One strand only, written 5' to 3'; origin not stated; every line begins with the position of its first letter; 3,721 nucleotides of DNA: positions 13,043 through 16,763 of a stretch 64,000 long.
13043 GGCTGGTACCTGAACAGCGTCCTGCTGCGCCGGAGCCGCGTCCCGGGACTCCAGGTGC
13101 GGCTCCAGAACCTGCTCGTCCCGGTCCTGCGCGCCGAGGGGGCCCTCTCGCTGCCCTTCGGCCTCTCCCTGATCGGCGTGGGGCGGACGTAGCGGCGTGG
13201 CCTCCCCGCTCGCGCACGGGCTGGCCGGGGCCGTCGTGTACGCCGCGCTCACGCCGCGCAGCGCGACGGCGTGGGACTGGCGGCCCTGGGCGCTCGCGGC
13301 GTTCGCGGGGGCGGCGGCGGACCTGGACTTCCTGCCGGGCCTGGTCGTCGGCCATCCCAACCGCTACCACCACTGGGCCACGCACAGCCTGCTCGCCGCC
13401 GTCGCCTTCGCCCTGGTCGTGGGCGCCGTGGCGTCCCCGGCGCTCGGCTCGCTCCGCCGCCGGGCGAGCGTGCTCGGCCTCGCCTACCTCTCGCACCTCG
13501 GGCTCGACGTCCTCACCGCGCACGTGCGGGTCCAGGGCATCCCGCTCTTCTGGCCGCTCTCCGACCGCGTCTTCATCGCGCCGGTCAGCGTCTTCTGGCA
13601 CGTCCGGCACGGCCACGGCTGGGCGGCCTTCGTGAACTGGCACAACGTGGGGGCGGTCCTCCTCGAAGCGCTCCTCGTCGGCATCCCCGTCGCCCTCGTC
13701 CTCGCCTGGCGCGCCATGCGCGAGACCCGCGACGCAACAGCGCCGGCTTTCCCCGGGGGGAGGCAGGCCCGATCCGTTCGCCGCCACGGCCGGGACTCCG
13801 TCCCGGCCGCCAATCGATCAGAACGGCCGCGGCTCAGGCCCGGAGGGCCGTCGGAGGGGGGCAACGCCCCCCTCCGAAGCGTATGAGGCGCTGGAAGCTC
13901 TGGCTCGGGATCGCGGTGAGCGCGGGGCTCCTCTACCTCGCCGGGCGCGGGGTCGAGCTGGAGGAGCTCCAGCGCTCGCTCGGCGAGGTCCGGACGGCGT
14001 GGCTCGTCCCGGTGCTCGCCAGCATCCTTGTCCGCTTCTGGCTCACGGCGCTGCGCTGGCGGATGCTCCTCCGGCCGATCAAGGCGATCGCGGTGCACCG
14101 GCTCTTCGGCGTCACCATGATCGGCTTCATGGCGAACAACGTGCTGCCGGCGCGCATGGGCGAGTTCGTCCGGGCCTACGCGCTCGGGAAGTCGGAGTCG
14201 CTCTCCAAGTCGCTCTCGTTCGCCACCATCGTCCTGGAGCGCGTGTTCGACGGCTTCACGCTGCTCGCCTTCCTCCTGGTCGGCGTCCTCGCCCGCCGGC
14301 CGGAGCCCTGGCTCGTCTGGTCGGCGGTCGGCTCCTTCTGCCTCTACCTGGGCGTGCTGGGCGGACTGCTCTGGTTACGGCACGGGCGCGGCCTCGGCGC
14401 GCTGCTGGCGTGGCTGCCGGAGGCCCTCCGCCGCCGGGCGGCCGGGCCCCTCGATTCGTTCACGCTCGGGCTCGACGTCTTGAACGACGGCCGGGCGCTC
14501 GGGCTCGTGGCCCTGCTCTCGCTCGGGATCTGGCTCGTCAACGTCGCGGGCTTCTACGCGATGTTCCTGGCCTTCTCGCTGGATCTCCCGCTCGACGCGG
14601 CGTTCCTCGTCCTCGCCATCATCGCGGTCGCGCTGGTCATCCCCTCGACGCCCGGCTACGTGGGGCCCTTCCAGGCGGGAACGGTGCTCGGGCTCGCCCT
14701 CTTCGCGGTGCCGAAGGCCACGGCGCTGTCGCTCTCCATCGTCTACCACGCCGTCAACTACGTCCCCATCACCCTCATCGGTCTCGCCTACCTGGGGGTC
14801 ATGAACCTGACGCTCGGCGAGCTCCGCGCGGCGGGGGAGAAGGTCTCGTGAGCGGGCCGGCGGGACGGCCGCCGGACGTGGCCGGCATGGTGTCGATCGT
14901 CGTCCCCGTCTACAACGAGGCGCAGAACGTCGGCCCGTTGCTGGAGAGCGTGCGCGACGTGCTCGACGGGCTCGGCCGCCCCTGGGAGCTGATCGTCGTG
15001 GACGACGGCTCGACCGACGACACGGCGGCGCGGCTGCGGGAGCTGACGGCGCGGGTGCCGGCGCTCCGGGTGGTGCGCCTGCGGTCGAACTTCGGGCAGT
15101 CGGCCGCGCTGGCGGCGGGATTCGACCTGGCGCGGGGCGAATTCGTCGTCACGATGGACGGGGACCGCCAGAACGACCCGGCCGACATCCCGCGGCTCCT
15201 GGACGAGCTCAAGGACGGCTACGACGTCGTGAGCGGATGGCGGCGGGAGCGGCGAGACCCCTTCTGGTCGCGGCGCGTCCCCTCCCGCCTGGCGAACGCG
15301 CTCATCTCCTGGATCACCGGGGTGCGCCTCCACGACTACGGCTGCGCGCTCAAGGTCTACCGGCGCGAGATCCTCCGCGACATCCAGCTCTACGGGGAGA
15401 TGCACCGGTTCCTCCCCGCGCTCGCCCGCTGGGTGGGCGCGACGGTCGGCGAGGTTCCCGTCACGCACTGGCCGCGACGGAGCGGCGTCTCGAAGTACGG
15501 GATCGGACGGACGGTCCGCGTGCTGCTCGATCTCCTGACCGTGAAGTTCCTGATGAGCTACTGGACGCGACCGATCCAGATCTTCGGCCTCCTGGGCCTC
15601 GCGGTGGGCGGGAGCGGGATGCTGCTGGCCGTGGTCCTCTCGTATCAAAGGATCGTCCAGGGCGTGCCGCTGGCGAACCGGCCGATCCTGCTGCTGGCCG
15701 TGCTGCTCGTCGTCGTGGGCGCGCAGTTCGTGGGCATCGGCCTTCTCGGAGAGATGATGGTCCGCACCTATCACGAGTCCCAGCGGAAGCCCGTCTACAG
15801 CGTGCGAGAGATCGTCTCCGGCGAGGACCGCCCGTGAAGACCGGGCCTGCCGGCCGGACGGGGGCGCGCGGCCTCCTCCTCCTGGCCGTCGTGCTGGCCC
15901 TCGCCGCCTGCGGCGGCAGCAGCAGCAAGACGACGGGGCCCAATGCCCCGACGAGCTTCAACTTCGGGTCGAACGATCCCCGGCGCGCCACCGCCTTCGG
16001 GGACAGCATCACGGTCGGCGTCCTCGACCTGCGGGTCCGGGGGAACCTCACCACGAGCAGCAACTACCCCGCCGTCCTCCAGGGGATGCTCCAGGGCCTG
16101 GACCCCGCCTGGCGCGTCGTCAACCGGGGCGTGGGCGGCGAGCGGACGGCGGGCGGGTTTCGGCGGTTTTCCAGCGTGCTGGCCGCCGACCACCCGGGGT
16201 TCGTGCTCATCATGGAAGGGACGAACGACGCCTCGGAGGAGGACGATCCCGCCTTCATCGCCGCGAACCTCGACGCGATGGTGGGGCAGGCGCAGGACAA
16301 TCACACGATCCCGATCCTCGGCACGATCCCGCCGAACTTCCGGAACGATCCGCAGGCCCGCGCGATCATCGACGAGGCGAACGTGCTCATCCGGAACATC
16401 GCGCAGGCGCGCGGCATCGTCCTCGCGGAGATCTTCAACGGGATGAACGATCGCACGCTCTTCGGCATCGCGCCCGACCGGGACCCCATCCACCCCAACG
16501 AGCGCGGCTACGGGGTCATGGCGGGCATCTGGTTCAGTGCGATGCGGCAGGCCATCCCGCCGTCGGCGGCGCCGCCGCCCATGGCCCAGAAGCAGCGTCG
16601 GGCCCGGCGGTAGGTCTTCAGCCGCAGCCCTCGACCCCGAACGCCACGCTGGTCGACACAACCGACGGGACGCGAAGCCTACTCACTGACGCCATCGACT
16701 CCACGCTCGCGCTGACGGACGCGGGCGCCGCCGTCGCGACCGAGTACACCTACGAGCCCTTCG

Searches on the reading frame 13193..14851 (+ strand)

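Call 7: search_protein_families(library=pfam, proteins=[window:13193-14851:+], max_evalue=0.001)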
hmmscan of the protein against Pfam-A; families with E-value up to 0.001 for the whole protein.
window:13193-14851:+ (552 aa): 1 family
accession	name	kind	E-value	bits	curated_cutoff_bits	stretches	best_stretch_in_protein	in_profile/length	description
PF03706.18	LPG_synthase_TM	-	2e-53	182.3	33.4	1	237-530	2-302/302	Lysylphosphatidylglycerol synthase TM region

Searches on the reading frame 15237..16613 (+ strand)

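Call 63: search_protein_families(library=pfam, proteins=[window:15237-16613:+], max_evalue=0.00001)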
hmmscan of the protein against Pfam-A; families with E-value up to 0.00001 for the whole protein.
window:15237-16613:+ (458 aa): 2 families
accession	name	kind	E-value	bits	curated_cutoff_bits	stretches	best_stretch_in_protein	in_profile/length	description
PF13472.12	Lipase_GDSL_2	-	1.1e-26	94.9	32.9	1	253-425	1-176/178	GDSL-like Lipase/Acylhydrolase family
PF00657.28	Lipase_GDSL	-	1.1e-13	52.3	23.6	1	253-429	3-205/208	GDSL-like Lipase/Acylhydrolase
